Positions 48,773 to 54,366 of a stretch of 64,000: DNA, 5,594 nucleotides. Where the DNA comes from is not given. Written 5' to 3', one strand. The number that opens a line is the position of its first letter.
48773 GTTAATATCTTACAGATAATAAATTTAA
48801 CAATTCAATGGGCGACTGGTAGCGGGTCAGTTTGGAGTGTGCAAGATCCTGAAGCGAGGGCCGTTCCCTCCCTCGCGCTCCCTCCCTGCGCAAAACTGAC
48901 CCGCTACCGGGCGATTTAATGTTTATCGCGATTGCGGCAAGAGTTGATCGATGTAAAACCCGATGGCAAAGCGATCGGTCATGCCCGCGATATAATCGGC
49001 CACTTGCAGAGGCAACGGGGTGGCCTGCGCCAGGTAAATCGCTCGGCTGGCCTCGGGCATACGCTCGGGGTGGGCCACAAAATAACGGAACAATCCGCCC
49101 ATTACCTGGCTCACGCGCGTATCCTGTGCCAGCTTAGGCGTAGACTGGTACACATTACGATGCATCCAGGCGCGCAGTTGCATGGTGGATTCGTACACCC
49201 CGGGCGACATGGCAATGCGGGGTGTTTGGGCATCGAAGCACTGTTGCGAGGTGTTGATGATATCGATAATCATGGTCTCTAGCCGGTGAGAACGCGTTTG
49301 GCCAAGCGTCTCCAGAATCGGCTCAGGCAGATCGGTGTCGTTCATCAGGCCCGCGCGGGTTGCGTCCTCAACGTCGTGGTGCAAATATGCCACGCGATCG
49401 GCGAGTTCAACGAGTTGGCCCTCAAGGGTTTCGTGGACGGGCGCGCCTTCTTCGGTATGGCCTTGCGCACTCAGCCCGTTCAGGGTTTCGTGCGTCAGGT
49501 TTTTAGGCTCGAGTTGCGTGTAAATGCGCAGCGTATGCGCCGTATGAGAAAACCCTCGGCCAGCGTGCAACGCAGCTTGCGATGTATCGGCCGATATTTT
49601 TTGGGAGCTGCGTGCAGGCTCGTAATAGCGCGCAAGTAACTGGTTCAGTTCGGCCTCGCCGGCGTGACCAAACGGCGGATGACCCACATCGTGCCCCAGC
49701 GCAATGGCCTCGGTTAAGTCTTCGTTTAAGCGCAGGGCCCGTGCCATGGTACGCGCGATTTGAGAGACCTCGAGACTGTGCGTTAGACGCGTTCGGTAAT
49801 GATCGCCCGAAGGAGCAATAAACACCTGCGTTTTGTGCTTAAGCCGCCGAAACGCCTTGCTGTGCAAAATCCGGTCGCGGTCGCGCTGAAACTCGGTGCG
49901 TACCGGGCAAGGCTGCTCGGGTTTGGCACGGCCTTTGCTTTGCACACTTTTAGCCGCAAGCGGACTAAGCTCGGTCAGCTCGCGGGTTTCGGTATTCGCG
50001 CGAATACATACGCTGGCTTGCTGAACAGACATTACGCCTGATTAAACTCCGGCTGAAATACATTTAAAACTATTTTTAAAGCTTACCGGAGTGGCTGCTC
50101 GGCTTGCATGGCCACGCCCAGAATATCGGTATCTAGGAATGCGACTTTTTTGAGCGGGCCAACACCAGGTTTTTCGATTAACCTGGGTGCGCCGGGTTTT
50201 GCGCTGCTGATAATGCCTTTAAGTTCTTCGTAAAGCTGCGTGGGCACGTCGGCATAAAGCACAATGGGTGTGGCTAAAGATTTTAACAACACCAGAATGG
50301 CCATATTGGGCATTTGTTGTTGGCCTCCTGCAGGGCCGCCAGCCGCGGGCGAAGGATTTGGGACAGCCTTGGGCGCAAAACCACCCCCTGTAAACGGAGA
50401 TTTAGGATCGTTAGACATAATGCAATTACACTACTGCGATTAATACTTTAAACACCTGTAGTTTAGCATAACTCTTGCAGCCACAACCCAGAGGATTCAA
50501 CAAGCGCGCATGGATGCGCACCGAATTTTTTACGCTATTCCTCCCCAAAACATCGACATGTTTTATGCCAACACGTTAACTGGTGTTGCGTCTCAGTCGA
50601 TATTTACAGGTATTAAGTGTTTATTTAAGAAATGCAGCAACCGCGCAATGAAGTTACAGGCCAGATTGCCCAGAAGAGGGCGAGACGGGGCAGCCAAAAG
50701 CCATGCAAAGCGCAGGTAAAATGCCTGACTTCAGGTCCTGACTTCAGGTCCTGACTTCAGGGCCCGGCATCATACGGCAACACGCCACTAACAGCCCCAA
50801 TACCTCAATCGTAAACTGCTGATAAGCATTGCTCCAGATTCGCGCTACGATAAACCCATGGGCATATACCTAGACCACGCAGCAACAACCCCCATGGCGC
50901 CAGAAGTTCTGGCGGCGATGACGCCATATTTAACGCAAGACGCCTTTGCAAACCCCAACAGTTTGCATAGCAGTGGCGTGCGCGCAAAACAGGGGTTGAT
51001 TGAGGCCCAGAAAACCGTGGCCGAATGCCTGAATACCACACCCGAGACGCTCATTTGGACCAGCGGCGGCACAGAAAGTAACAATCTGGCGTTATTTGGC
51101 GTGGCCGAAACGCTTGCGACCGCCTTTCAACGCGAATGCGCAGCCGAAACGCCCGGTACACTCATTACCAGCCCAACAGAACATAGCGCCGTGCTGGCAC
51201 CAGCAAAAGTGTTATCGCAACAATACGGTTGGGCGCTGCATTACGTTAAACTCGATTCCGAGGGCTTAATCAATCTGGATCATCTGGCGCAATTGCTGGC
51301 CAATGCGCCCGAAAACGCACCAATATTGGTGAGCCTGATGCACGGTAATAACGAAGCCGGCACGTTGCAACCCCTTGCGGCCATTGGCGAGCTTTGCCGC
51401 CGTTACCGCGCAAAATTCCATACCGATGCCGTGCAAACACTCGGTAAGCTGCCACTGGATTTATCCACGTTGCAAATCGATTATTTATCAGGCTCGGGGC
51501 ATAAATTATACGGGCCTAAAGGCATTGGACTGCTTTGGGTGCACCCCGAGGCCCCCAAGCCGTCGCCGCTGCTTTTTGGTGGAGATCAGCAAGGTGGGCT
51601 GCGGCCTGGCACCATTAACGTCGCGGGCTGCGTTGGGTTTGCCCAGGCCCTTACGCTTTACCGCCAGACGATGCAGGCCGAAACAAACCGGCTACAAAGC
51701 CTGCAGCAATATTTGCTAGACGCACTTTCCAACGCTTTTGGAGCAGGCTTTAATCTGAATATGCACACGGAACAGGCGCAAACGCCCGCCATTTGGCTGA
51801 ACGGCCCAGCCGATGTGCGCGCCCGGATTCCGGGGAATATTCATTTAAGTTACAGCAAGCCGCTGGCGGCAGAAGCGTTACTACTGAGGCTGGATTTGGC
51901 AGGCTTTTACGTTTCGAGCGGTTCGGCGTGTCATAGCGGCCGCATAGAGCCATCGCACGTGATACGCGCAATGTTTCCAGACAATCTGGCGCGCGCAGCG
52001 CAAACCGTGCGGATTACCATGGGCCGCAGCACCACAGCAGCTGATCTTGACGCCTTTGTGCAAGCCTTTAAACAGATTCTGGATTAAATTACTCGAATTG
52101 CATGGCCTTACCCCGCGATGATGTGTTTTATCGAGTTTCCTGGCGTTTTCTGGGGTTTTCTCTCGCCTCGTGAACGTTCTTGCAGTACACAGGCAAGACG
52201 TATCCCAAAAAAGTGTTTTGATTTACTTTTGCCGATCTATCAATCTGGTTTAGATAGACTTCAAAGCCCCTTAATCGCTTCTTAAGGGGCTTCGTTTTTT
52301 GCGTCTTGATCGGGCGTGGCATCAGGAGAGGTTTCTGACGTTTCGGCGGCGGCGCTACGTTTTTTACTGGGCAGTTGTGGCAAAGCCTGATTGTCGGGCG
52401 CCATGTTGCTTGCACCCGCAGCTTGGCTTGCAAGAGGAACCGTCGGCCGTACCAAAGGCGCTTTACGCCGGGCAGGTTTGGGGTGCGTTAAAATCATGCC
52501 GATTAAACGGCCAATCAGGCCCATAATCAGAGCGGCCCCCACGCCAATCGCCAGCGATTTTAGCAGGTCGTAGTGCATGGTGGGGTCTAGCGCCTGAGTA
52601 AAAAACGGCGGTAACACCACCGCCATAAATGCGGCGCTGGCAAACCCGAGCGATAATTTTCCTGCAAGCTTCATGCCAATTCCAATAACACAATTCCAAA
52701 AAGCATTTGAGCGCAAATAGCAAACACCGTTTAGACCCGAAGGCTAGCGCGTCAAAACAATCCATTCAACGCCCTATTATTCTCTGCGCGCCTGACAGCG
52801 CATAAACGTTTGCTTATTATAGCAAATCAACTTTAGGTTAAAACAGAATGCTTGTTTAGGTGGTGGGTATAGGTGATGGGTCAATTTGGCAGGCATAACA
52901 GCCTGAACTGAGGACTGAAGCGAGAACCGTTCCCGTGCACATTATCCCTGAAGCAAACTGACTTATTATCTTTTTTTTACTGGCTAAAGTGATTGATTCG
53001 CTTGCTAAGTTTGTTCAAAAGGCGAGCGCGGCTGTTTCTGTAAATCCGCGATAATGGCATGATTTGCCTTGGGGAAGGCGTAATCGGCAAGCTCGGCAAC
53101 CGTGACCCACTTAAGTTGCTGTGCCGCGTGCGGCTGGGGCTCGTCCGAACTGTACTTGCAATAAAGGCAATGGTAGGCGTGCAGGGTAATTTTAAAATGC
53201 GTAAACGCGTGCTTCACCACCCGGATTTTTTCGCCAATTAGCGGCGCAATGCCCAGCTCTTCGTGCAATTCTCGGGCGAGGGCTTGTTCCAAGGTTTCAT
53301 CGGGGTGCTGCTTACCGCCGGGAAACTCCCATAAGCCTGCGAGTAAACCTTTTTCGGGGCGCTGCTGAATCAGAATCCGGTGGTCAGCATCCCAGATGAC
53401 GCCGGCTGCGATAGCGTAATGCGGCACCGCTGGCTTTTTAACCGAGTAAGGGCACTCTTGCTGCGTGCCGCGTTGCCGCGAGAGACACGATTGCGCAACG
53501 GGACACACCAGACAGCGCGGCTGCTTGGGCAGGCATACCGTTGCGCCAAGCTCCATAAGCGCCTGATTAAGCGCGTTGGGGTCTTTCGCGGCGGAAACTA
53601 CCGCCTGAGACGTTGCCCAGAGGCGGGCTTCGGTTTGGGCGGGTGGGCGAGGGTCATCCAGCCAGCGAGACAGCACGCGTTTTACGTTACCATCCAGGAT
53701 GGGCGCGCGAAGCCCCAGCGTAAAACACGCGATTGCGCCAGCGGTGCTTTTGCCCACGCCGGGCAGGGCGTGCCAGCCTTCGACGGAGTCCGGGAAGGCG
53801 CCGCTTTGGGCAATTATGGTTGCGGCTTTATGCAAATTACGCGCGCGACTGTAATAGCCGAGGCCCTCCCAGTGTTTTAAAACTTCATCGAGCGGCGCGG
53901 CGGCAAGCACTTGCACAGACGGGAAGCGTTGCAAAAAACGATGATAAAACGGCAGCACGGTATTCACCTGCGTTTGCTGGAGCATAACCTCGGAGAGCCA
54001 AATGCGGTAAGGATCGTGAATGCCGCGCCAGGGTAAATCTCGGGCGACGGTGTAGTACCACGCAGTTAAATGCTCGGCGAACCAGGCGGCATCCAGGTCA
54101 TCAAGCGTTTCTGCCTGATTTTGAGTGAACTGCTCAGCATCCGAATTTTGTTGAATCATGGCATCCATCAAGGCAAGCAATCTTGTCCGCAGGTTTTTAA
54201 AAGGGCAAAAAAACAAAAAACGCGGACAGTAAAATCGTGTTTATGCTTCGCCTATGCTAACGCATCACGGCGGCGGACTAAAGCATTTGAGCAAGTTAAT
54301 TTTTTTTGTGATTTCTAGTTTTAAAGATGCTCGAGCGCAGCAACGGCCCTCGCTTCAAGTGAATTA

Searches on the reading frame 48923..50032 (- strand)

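Call 59: search_protein_families(library=pfam, proteins=[window:48923-50032:-], max_evalue=0.00001)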
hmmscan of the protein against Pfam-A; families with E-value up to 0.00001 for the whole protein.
window:48923-50032:- (369 aa): 2 families
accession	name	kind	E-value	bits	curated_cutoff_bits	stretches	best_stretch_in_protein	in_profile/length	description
PF13286.11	HD_assoc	-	9.5e-17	61.8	22.2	1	273-360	1-89/91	Phosphohydrolase-associated domain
PF01966.28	HD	-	2.8e-12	47.4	22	1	82-215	1-114/116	HD domain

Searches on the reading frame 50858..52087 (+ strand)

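Call 59: search_protein_families(library=pfam, proteins=[window:50858-52087:+], max_evalue=0.00001)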
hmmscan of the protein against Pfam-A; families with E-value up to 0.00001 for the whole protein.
window:50858-52087:+ (409 aa): 1 family
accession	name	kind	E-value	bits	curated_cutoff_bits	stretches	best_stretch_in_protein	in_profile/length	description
PF00266.25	Aminotran_5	-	1.3e-65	222.2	21.5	1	3-400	1-371/371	Aminotransferase class-V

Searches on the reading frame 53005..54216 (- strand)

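Call 27: search_protein_families(library=ncbifam, proteins=[window:53005-54216:-], max_evalue=0.00001)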
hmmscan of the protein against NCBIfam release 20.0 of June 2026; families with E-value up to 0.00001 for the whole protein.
window:53005-54216:- (403 aa): 10 families
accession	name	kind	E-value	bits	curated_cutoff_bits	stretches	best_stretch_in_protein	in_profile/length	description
TIGR01084.1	mutY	equivalog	6.8e-93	311.2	286.5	1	46-310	2-270/277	A/G-specific adenine glycosylase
NF008132.0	PRK10880.1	equivalog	4e-81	272.8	427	1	42-345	3-302/351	A/G-specific adenine glycosylase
NF010488.0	PRK13910.1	equivalog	1.1e-36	126.7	471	1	77-303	1-221/290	adenine-specific DNA glycosylase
NF006530.0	PRK08999.1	equivalog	3.9e-35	121.4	245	1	268-393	7-129/315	Nudix family hydrolase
NF008044.0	PRK10776.1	equivalog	1.6e-29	102.5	148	1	267-395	4-129/130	8-oxo-dGTP diphosphatase MutT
TIGR00586.1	mutt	equivalog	2.9e-28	98.5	97.9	1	267-393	5-128/129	8-oxo-dGTP diphosphatase MutT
NF007834.0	PRK10546.1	equivalog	3.3e-22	78.8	156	1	274-386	10-119/135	pyrimidine (deoxy)nucleoside triphosphate diphosphatase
TIGR01083.1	nth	equivalog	5.7e-13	49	211.7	1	51-235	12-192/192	endonuclease III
NF012016.0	PRK15472.1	equivalog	1e-06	28.5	95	1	269-326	6-63/141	nucleoside triphosphatase NudI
NF001937.0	PRK00714.1-4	equivalog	3.8e-06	26.6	139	1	274-332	15-69/161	RNA pyrophosphohydrolase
